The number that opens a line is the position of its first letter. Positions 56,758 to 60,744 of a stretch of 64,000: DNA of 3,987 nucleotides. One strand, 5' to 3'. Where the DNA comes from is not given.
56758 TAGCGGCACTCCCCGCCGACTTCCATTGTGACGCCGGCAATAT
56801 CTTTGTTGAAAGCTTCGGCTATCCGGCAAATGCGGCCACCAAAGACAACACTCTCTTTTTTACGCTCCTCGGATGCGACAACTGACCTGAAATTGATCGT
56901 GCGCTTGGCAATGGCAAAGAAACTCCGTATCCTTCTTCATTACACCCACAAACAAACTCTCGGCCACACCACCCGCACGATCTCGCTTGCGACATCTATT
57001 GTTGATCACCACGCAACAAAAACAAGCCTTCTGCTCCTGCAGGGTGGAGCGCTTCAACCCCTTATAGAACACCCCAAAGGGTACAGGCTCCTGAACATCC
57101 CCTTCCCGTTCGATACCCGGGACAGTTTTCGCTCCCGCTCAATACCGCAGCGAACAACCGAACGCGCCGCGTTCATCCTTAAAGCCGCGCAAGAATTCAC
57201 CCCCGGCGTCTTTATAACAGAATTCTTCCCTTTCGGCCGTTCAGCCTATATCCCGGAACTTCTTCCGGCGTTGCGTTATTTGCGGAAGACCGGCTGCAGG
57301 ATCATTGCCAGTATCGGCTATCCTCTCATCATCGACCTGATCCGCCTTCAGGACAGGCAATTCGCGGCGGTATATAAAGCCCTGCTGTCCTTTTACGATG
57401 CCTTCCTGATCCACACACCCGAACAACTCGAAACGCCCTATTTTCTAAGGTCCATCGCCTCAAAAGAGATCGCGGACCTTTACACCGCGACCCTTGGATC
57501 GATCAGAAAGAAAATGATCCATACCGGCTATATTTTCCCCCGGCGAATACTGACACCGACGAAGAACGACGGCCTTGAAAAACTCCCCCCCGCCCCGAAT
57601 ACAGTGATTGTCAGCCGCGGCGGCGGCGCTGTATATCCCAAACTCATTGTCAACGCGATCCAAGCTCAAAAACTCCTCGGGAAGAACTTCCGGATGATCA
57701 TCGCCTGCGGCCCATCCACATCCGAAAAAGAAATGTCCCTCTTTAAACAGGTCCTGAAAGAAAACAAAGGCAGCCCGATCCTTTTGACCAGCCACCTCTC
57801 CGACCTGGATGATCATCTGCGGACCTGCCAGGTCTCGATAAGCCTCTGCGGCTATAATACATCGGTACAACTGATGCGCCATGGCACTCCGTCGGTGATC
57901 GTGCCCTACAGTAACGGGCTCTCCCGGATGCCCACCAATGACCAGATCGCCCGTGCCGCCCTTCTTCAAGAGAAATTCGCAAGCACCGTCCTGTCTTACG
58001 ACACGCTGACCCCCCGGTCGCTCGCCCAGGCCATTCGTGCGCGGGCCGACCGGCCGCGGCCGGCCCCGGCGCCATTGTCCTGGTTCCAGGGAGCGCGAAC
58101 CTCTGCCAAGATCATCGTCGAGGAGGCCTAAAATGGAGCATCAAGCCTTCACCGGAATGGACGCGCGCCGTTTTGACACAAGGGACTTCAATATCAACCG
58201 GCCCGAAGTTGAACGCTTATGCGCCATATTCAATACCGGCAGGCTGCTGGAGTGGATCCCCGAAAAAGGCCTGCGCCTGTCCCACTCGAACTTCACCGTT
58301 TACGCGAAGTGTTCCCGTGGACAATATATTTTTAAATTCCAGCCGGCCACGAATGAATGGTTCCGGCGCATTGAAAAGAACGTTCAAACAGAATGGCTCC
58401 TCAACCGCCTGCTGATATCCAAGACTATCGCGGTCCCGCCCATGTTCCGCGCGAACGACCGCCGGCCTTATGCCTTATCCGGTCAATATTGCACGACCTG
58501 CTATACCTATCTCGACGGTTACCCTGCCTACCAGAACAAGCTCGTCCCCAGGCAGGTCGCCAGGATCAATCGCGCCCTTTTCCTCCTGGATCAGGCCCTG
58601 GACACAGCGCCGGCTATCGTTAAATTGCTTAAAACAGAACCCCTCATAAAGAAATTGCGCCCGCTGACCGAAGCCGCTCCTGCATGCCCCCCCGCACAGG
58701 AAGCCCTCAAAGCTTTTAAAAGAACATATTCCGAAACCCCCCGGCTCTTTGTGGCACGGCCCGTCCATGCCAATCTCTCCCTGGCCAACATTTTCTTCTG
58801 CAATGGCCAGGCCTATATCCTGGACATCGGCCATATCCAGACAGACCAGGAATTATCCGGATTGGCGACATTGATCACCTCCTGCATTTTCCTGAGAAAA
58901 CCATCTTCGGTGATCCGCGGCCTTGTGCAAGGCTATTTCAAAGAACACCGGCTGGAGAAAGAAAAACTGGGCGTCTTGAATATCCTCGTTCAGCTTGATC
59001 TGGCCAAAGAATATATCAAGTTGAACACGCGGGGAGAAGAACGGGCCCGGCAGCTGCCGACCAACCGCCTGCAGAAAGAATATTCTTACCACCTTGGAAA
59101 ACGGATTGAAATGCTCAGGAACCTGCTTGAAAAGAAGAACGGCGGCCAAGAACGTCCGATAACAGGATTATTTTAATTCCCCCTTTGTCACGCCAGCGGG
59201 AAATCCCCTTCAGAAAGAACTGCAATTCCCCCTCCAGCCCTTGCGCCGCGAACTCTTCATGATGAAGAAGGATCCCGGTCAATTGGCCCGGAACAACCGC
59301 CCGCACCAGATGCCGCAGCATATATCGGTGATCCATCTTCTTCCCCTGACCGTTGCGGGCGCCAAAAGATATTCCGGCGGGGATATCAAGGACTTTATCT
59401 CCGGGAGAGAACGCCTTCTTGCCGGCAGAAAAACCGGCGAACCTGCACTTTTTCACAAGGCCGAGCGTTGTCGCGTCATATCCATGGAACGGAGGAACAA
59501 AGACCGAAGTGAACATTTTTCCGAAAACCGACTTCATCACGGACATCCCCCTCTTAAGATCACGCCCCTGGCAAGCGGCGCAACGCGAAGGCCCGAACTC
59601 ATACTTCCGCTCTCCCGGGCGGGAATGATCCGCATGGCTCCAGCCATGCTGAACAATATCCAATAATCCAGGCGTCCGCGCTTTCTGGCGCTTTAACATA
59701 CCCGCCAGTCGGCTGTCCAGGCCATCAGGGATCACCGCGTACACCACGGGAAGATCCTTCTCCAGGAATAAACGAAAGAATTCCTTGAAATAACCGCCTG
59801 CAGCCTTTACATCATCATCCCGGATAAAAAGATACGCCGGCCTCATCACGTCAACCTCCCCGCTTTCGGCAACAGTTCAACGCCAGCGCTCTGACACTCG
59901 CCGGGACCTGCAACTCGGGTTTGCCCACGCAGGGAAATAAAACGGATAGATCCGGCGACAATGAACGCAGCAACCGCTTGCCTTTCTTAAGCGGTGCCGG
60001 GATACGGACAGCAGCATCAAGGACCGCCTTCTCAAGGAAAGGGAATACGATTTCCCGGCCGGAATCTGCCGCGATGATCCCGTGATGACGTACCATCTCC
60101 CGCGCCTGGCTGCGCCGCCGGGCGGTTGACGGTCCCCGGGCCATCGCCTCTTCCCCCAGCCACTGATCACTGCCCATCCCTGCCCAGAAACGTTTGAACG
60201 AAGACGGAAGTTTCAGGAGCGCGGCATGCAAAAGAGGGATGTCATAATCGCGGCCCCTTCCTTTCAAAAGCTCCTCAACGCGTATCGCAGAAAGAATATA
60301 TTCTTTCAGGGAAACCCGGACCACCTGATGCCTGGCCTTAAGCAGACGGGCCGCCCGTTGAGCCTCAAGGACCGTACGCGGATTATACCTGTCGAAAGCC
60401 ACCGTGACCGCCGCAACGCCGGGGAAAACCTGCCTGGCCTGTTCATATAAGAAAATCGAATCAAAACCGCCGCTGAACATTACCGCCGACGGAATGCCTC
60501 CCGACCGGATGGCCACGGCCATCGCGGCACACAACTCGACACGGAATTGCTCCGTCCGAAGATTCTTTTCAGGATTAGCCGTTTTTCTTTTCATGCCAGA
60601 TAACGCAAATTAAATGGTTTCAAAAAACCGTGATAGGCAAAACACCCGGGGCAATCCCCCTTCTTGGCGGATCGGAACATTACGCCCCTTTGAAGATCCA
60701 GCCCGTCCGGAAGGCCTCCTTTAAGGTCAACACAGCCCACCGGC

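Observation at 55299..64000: Candidate undescribed surface-protein modification system: a pilin-like Cys-rich protein flanked by glycosyltransferase, kinase-like, DegT, two radical-SAM/SPASM, PP-loop amidotransferase and deacetylase genes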

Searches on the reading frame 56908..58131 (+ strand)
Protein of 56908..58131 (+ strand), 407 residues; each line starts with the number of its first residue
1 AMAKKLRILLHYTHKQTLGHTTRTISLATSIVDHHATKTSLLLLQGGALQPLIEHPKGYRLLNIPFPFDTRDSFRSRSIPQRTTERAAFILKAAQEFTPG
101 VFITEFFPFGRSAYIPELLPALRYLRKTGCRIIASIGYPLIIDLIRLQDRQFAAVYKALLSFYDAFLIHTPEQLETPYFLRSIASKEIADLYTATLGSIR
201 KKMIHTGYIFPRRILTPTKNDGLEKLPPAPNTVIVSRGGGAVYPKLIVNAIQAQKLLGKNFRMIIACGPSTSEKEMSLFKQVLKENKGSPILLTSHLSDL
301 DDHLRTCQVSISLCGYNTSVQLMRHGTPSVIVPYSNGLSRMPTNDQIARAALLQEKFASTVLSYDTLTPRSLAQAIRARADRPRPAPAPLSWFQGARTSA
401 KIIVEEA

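Call 3: search_protein_families(library=pfam, proteins=[window:56908-58131:+], max_evalue=0.01)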
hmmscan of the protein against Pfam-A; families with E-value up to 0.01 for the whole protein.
window:56908-58131:+ (407 aa): 1 family
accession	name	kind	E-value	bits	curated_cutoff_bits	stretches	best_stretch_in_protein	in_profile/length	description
PF04101.22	Glyco_tran_28_C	-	1e-10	42.3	22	1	246-379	14-140/166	Glycosyltransferase family 28 C-terminal domain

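Call 4: search_protein_families(library=ncbifam, proteins=[window:56908-58131:+], max_evalue=0.01)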
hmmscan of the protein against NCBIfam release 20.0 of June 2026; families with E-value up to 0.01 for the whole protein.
window:56908-58131:+ (407 aa): 2 families
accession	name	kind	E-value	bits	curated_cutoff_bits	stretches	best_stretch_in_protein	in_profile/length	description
TIGR01133.1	murG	equivalog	0.00017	20.8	250.25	1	192-378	146-322/353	undecaprenyldiphospho-muramoylpentapeptide beta-N-acetylglucosaminyltransferase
NF009102.0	PRK12446.1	equivalog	0.0049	15.8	339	1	198-377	151-320/352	undecaprenyldiphospho-muramoylpentapeptide beta-N-acetylglucosaminyltransferase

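Call 40: search_solved_structures(query=A5, max_evalue=1)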
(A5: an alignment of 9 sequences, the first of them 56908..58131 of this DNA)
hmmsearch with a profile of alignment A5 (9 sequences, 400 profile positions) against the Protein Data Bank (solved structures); distinct sequences matched with E-value up to 1: 2.
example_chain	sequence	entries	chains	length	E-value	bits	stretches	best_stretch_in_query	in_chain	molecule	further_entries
10zg_A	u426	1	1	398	0.25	13.4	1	280-373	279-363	Glycosyl transferase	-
7e5w_A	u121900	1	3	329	0.63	12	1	250-308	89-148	Catabolite control protein A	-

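Call 82: search_protein_representatives(protein=window:56908-58131:+)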
Query: 407 residues. Proteins with E-value up to 0.001 (for the whole library): 1876; up to 1e-10: 703; up to 1e-30: 73. The best 150 are listed.
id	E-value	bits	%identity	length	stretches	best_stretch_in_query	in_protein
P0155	1.6e-112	392.8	46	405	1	4-404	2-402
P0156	9.9e-111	386.9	47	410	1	4-405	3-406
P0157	7.8e-98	344.5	44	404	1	5-405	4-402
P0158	1.8e-96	340.0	44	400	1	2-401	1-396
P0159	1.7e-82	293.9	39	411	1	7-403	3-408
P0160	4.1e-78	279.6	39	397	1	7-404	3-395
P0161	8.0e-76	272.0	37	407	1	2-404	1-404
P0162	1.4e-74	267.9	37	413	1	7-400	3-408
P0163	1.1e-72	261.7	39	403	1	7-403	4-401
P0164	8.0e-70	252.3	56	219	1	134-353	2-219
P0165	1.0e-68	248.6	38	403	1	7-405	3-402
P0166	3.4e-67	243.6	38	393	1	7-402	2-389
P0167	4.0e-67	243.4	36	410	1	4-404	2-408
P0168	5.6e-67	242.9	35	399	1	5-404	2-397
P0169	4.4e-66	239.9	35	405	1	7-403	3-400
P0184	6.0e-51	190.1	29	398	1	7-403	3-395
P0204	4.8e-41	157.5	30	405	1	9-403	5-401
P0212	3.0e-38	148.3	31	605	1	40-397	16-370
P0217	1.2e-36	143.1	29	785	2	7-400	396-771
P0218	1.8e-35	139.2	33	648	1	2-403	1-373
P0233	1.2e-29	120.1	29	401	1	6-399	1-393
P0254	1.6e-24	103.2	32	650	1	12-403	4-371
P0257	3.3e-24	102.1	29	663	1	7-386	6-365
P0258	6.9e-24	101.1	26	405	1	7-404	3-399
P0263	4.5e-23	98.4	31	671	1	3-398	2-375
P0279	1.0e-21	93.9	30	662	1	6-382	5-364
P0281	1.4e-21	93.4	26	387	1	7-403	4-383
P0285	1.1e-20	90.5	29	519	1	8-383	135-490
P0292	4.8e-20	88.4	25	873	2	5-396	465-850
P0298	1.3e-19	87.0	29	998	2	3-376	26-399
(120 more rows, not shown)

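Call 83: search_protein_families(library=pfam, proteins=[P0212, P0217, P0218, P0254, P0257, P0263, P0292, P0298, P0285, P0279], max_evalue=0.0001)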
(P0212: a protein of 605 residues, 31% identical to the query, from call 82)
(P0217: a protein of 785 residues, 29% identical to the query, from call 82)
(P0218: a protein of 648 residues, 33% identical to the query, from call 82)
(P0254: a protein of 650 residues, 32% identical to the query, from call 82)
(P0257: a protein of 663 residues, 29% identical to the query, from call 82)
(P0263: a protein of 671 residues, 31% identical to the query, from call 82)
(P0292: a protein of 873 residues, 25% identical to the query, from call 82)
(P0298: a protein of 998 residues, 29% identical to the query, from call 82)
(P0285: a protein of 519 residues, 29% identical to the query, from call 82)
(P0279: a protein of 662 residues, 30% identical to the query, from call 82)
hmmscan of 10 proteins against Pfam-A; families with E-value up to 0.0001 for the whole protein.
P0212 (605 aa): 0 families

P0217 (785 aa): 1 family
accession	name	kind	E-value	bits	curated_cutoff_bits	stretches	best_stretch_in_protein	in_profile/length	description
PF04101.22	Glyco_tran_28_C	-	9.5e-23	81.5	22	2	222-358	6-143/166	Glycosyltransferase family 28 C-terminal domain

P0218 (648 aa): 1 family
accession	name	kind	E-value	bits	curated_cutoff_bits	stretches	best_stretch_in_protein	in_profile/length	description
PF04101.22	Glyco_tran_28_C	-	5.8e-07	30.1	22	1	269-353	58-142/166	Glycosyltransferase family 28 C-terminal domain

P0254 (650 aa): 2 families
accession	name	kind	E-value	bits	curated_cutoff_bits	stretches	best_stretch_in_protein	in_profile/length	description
PF04101.22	Glyco_tran_28_C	-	9.5e-10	39.2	22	1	218-354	12-145/166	Glycosyltransferase family 28 C-terminal domain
PF10096.14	DUF2334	-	2.5e-09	37.5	26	1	419-596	18-190/203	Uncharacterized protein conserved in bacteria (DUF2334)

P0257 (663 aa): 1 family
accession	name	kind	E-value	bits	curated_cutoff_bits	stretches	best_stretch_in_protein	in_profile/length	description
PF04101.22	Glyco_tran_28_C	-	9.3e-08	32.7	22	1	262-361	43-143/166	Glycosyltransferase family 28 C-terminal domain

P0263 (671 aa): 1 family
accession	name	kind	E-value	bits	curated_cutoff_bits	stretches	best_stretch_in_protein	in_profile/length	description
PF04101.22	Glyco_tran_28_C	-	1e-11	45.6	22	1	222-364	6-146/166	Glycosyltransferase family 28 C-terminal domain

P0292 (873 aa): 2 families
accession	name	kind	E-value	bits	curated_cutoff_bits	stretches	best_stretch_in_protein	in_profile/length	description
PF04101.22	Glyco_tran_28_C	-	5.2e-24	85.6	22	2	222-367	2-145/166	Glycosyltransferase family 28 C-terminal domain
PF13692.12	Glyco_trans_1_4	-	8.9e-08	32.9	27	0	236-327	17-113/142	Glycosyl transferases group 1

P0298 (998 aa): 6 families
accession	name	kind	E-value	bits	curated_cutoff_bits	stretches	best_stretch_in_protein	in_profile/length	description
PF00534.26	Glycos_transf_1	-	4.3e-30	104.9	26.4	1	867-998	4-131/172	Glycosyl transferases group 1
PF13692.12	Glyco_trans_1_4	-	2.2e-24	86.8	27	1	880-998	3-115/142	Glycosyl transferases group 1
PF10096.14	DUF2334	-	1.2e-15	58.2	26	1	439-640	3-197/203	Uncharacterized protein conserved in bacteria (DUF2334)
PF13439.12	Glyco_transf_4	-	1.8e-09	38.3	28.5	1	730-848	43-169/170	Glycosyltransferase Family 4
PF04101.22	Glyco_tran_28_C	-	3.3e-09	37.4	22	1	263-413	6-152/166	Glycosyltransferase family 28 C-terminal domain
PF01522.26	Polysacc_deac_1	-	9.4e-09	35.7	23.1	1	489-567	55-123/124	Polysaccharide deacetylase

P0285 (519 aa): 2 families
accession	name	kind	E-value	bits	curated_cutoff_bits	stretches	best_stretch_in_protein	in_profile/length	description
PF01636.29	APH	-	2.7e-09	37.6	23.2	1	4-80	162-237/239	Phosphotransferase enzyme family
PF04101.22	Glyco_tran_28_C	-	9.8e-08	32.6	22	1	401-486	55-140/166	Glycosyltransferase family 28 C-terminal domain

P0279 (662 aa): 2 families
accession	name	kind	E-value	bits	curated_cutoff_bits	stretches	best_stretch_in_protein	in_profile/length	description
PF04101.22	Glyco_tran_28_C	-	1.8e-09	38.3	22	1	225-367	6-146/166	Glycosyltransferase family 28 C-terminal domain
PF10096.14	DUF2334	-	2.5e-06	27.7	26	1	423-623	2-198/203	Uncharacterized protein conserved in bacteria (DUF2334)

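Call 84: list_cluster_members(proteins=[P0159, P0165, P0184, P0204, P0218, P0233, P0258, P0281, P0298, P0217])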
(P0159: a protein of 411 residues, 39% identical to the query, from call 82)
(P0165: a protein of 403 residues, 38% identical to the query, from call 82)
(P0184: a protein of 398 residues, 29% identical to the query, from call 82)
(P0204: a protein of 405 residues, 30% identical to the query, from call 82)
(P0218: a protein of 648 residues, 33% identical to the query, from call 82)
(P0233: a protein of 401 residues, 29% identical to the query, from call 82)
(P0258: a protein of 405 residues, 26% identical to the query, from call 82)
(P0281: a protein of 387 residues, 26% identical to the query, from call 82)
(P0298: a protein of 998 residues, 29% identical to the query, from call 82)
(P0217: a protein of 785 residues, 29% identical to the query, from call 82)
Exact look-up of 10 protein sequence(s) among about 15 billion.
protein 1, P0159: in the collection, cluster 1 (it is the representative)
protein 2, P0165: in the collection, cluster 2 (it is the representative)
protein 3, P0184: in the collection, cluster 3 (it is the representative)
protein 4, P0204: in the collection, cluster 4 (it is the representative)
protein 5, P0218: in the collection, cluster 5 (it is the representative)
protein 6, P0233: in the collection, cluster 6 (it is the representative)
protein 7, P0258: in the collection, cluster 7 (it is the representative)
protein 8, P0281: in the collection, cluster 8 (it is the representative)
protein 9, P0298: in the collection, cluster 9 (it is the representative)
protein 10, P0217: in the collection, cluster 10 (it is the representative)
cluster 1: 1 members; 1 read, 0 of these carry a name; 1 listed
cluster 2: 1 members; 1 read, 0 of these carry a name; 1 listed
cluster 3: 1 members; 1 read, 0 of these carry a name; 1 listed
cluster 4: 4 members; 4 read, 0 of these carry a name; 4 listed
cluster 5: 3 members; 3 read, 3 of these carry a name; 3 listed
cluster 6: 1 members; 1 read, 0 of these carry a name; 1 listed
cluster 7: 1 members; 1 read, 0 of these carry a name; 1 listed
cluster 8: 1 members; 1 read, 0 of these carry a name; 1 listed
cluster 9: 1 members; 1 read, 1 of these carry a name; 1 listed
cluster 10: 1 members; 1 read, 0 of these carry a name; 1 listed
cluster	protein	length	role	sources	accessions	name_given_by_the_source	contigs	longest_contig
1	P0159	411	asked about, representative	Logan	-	-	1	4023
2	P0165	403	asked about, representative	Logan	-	-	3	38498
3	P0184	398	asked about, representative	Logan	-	-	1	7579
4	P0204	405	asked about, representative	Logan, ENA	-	-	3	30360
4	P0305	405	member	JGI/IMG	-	-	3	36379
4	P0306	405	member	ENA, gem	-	-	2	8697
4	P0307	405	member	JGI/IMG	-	-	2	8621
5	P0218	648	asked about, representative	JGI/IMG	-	predicted glycosyltransferase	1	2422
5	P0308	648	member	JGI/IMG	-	predicted glycosyltransferase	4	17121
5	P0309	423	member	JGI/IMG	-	hypothetical protein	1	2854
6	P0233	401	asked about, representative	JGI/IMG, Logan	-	-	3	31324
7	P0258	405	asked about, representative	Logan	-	-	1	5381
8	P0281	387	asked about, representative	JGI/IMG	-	-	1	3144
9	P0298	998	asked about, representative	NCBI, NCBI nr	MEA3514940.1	MAG: glycosyltransferase, partial [Nanoarchaeota archaeon] | glycosyltransferase [Nanoarchaeota archaeon]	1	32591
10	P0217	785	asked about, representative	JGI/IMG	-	-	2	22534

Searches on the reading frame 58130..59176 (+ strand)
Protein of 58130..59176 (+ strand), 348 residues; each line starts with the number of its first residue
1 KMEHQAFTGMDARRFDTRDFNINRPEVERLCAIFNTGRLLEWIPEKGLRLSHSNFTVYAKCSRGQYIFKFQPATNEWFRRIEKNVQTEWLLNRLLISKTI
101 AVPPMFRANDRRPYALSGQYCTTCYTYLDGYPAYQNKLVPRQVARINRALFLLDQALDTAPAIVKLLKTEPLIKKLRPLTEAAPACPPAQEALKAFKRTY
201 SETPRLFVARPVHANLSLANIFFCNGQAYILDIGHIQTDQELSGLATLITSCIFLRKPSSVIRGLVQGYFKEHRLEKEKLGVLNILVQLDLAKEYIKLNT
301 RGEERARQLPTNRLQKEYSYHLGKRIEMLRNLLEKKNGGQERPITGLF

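Call 3: search_protein_families(library=pfam, proteins=[window:58130-59176:+], max_evalue=0.01)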
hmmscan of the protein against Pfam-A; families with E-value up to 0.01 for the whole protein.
window:58130-59176:+ (348 aa): 1 family
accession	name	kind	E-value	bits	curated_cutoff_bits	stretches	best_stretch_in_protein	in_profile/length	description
PF01636.29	APH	-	0.0003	21.1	23.2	1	52-270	9-230/239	Phosphotransferase enzyme family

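Call 4: search_protein_families(library=ncbifam, proteins=[window:58130-59176:+], max_evalue=0.01)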
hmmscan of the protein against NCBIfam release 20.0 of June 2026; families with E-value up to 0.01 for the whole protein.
window:58130-59176:+ (348 aa): 1 family
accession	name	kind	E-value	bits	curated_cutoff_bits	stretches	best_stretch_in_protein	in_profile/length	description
TIGR02906.1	spore_CotS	subfamily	0.0022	17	172.7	1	212-288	191-269/314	CotS family spore coat protein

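Call 41: search_solved_structures(query=A6, max_evalue=1)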
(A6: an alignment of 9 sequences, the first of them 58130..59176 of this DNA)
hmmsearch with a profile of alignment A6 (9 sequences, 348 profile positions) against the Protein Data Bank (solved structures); distinct sequences matched with E-value up to 1: 2.
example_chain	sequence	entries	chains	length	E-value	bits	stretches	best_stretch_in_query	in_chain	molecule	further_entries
2q83_A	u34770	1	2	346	0.12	14.4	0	216-257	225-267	YtaA protein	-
2egi_A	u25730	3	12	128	0.52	12.3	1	43-89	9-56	Hypothetical protein aq_1494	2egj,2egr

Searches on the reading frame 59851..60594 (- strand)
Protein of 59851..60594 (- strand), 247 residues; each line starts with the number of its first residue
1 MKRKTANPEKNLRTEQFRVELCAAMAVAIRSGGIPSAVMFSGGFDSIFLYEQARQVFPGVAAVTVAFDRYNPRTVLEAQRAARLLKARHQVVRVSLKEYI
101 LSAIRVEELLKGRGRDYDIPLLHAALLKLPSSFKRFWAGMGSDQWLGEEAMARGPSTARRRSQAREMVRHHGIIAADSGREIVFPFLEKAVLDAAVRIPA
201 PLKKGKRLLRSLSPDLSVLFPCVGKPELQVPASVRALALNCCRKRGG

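Call 3: search_protein_families(library=pfam, proteins=[window:59851-60594:-], max_evalue=0.01)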
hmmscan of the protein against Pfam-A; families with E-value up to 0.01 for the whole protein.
window:59851-60594:- (247 aa): 3 families
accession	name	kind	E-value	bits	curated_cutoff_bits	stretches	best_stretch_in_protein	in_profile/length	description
PF00733.27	Asn_synthase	-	2.7e-07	31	21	1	32-145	16-131/354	Asparagine synthase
PF06508.19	QueC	-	0.00019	21.5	22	1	38-103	4-70/210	Queuosine biosynthesis protein QueC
PF14476.11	Chloroplast_duf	-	0.0096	15.4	25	0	59-137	70-154/320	Petal formation-expressed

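Call 4: search_protein_families(library=ncbifam, proteins=[window:59851-60594:-], max_evalue=0.01)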
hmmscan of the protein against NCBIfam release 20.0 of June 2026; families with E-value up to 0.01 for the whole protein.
window:59851-60594:- (247 aa): 5 families
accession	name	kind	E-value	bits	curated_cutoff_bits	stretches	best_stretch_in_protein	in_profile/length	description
TIGR00268.2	TIGR00268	equivalog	3.9e-06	26.3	150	1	37-95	17-77/259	ATP-dependent sacrificial sulfur transferase LarE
TIGR01536.1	asn_synth_AEB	equivalog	0.00015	20.9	267.1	1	10-102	230-323/517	asparagine synthase (glutamine-hydrolyzing)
TIGR00364.1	TIGR00364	equivalog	0.00017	21.2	150.3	1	38-101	3-66/201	7-cyano-7-deazaguanine synthase QueC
NF033561.1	macrolact_Ik_Al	subfamily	0.0037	15.9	300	0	11-68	190-249/561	albusnodin/ikarugamycin family macrolactam cyclase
NF008317.0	PRK11106.1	equivalog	0.0038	16.6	378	1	37-103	5-73/231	7-cyano-7-deazaguanine synthase QueC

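Call 63: search_solved_structures(query=window:59851-60594:-, max_evalue=1)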
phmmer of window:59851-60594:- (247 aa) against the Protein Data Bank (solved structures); distinct sequences matched with E-value up to 1: 3.
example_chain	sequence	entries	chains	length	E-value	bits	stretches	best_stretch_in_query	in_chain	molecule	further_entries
8ynd_A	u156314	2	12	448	0.26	14.2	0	125-180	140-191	ATP-grasp peptide ligase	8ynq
2pg3_A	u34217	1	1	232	0.69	12.8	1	36-100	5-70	Queuosine biosynthesis protein queC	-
6n2g_A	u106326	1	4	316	0.89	12.4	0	39-123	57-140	Nucleosome Assembly Protein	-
